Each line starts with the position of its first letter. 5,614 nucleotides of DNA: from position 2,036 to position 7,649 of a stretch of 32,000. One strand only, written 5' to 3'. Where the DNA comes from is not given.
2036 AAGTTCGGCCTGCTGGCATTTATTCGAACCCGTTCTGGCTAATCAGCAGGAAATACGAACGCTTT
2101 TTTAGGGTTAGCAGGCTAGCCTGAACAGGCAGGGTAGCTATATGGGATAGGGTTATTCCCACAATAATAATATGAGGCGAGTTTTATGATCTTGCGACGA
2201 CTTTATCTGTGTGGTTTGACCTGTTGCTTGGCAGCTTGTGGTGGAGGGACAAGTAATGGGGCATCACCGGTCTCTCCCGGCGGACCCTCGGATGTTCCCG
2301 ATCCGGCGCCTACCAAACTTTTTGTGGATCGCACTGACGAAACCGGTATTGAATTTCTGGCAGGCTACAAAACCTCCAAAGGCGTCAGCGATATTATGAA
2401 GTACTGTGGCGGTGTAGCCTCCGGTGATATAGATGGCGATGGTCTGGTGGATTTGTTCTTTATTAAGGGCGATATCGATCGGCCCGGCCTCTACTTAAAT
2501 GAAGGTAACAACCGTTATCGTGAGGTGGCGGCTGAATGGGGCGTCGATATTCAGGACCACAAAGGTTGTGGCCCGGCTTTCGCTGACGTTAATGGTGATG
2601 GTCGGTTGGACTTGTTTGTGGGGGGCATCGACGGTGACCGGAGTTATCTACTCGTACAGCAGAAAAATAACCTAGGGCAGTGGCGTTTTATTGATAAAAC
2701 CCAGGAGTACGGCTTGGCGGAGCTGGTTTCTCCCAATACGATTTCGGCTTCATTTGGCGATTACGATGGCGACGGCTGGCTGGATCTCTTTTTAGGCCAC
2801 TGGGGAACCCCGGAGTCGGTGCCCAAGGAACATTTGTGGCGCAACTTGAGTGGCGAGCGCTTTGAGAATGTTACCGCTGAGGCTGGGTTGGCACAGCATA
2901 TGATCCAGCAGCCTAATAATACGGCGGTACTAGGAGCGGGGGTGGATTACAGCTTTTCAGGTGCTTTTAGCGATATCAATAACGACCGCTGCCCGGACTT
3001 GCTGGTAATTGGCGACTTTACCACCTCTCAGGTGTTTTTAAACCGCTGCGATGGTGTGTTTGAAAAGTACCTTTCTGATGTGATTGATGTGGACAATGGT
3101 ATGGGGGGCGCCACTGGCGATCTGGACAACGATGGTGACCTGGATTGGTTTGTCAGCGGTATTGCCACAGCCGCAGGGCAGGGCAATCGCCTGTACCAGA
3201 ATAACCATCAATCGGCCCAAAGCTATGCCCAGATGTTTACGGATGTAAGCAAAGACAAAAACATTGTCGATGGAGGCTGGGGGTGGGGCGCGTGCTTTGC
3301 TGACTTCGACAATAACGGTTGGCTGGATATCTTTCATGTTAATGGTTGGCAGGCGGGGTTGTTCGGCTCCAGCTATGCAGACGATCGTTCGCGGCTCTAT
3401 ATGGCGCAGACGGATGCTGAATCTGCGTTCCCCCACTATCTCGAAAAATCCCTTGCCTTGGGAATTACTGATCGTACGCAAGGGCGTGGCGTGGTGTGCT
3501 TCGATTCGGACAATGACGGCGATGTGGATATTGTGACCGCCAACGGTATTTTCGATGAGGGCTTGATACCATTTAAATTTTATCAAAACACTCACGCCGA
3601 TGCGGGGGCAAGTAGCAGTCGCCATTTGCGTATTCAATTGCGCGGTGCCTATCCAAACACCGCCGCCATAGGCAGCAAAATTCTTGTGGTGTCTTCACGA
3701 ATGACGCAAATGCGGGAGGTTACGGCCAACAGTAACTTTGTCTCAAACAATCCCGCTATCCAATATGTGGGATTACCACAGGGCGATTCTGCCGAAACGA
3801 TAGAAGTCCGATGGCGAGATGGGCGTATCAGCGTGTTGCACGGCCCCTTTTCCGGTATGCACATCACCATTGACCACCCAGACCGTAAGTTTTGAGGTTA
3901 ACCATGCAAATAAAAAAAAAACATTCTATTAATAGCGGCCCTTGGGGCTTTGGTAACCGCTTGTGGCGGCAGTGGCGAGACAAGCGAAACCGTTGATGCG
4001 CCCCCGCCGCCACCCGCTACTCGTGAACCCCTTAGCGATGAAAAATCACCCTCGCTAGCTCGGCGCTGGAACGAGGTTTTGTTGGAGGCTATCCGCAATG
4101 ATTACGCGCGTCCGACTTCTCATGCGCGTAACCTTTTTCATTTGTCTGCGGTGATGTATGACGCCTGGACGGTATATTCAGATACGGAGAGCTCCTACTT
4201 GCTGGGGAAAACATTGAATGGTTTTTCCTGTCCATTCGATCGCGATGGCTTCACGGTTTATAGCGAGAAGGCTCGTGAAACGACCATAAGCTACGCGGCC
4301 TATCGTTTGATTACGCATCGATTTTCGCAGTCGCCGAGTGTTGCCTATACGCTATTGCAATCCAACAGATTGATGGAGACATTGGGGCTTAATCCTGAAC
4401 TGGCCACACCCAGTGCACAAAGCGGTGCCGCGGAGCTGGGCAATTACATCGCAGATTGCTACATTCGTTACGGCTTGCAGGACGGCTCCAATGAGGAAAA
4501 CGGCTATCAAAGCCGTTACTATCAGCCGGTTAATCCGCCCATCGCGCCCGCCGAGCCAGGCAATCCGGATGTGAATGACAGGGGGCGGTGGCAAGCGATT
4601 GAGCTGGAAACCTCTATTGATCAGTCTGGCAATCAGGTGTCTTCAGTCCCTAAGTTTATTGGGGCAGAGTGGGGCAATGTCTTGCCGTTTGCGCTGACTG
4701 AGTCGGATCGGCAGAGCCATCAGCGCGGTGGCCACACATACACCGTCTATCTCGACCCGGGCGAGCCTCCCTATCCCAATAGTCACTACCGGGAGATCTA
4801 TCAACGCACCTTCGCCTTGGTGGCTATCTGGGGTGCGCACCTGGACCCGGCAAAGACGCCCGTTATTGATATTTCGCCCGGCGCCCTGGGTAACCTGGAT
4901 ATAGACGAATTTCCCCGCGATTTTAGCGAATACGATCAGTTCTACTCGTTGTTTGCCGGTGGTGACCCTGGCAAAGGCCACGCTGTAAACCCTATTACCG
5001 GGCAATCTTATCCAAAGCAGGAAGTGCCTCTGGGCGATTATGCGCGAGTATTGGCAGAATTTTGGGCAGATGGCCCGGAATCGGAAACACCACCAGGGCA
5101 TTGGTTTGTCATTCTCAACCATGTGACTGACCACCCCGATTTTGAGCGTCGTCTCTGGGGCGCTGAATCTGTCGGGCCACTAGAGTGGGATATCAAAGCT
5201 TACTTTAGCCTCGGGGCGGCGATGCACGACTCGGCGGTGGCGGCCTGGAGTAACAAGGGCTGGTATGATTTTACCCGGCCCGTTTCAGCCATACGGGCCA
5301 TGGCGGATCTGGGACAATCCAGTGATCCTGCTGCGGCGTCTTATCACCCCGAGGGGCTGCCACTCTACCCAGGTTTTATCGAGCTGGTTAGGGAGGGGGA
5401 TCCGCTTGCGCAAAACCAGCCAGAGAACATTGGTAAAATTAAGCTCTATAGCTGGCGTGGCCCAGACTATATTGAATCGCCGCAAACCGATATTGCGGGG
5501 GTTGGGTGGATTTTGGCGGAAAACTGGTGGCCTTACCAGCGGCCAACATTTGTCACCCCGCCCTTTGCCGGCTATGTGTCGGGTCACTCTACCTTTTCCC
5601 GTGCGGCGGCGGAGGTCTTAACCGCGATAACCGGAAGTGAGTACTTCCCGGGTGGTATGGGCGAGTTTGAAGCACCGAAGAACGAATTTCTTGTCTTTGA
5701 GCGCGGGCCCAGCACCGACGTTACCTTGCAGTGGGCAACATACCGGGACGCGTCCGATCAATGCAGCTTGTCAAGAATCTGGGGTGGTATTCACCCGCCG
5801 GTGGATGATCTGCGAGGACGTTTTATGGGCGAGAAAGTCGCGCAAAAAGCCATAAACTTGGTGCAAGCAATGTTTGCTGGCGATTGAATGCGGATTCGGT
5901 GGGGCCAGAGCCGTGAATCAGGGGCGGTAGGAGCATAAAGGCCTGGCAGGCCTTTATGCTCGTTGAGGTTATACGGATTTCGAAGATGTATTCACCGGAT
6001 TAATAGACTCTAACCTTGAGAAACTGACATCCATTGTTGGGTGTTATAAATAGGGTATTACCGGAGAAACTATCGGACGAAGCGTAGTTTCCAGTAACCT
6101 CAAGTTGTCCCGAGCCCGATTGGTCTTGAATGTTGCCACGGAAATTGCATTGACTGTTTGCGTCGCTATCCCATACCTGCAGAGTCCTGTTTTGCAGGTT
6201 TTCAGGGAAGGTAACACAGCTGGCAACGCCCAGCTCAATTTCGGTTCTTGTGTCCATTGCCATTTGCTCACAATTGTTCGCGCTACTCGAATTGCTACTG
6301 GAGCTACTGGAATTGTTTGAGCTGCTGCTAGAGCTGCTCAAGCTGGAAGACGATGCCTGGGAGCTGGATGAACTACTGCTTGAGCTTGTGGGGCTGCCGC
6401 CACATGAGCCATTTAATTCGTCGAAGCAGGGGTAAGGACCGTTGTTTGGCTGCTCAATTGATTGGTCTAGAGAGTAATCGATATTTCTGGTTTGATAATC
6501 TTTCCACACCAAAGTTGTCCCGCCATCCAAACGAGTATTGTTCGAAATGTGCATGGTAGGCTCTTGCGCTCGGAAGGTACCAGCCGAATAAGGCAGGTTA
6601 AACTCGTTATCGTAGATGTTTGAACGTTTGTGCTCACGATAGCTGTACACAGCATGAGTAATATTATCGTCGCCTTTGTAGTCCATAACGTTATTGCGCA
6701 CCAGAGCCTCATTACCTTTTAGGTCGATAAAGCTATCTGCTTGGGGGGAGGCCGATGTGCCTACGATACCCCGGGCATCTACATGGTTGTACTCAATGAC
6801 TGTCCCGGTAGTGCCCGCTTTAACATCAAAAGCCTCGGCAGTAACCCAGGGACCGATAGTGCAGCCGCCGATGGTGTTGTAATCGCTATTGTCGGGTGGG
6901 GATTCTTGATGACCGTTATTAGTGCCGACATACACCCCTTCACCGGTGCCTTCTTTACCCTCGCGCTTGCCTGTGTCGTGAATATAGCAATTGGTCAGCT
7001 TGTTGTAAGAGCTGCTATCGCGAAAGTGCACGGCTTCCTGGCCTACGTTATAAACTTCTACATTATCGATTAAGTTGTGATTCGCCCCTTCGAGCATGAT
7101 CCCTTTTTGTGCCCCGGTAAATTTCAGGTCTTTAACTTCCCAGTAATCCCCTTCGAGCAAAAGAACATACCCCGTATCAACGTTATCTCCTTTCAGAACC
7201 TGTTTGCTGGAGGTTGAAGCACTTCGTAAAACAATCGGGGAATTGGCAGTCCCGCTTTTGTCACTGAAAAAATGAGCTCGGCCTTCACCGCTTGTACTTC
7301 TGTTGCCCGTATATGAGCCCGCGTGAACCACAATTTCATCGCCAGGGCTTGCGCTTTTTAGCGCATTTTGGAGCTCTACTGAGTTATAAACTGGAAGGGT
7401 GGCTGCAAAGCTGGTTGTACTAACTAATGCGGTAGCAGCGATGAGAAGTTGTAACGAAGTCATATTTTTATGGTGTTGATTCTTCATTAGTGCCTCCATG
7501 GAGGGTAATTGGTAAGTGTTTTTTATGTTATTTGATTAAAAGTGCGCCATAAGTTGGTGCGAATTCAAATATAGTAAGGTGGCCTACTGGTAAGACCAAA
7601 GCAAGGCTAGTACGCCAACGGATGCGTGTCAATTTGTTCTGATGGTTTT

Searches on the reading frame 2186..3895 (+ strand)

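Call 10: search_protein_families(library=pfam, proteins=[window:2186-3895:+], max_evalue=0.001)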
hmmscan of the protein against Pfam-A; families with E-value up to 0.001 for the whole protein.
window:2186-3895:+ (569 aa): 3 families
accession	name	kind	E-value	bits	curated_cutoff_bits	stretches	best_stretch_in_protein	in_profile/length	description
PF13517.12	FG-GAP_3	-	6.2e-33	113.6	26.9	4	81-145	1-61/61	FG-GAP-like repeat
PF07593.17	UnbV_ASPIC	-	2.6e-10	40.5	23.4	1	494-553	1-60/68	ASPIC and UnbV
PF01839.29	FG-GAP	-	1e-09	38.5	22.1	0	187-204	4-21/37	FG-GAP repeat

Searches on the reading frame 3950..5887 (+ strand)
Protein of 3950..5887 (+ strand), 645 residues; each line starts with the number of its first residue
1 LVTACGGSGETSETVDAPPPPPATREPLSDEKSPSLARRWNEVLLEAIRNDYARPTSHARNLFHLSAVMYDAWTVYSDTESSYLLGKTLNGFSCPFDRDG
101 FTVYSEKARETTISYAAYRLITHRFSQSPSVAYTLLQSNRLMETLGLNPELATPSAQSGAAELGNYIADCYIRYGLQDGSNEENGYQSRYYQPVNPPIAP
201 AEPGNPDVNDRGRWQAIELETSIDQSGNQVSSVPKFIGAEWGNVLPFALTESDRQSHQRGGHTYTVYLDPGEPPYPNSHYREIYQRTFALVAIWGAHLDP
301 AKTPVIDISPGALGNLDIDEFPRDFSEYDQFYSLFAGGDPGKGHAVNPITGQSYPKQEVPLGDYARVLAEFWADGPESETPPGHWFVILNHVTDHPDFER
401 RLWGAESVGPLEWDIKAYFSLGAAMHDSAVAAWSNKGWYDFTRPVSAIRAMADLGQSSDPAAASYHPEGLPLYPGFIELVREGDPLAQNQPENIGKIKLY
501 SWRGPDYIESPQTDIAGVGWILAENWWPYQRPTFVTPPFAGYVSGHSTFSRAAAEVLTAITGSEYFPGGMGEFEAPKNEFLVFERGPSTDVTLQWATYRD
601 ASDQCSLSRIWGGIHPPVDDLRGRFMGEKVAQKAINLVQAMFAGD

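Call 10: search_protein_families(library=pfam, proteins=[window:3950-5887:+], max_evalue=0.001)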
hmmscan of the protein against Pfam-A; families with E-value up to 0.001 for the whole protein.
window:3950-5887:+ (645 aa): 2 families
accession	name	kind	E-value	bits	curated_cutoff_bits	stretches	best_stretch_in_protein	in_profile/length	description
PF22778.2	VCPO_2nd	-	2.2e-08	34.8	27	1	585-644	114-173/177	VCPO second helical-bundle domain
PF21167.2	DUF6851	-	1e-05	26.4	27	1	68-187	5-109/140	Domain of unknown function (DUF6851)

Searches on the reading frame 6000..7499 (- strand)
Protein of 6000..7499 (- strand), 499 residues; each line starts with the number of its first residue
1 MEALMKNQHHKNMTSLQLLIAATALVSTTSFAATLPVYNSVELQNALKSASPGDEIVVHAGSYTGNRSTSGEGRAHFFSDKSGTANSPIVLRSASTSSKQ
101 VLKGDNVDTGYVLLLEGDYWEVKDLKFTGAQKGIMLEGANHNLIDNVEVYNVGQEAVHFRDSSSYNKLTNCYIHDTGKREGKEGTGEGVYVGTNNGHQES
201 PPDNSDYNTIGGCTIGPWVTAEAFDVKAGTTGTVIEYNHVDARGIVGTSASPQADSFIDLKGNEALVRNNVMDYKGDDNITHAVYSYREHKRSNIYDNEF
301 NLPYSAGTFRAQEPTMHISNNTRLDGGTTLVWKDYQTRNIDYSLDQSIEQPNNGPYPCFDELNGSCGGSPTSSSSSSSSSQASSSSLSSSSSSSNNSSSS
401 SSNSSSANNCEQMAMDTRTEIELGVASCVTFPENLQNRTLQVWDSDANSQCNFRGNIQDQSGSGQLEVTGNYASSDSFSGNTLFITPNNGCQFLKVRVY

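Call 10: search_protein_families(library=pfam, proteins=[window:6000-7499:-], max_evalue=0.001)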
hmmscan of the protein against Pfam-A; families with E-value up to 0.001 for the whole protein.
window:6000-7499:- (499 aa): 2 families
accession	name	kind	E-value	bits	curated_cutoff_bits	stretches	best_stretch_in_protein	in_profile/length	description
PF13229.12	Beta_helix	-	5.9e-08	32.9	25.9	1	114-251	4-121/158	Right handed beta helix region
PF14592.12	Chondroitinas_B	-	2.3e-06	27.3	24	1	37-180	1-114/426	Chondroitinase B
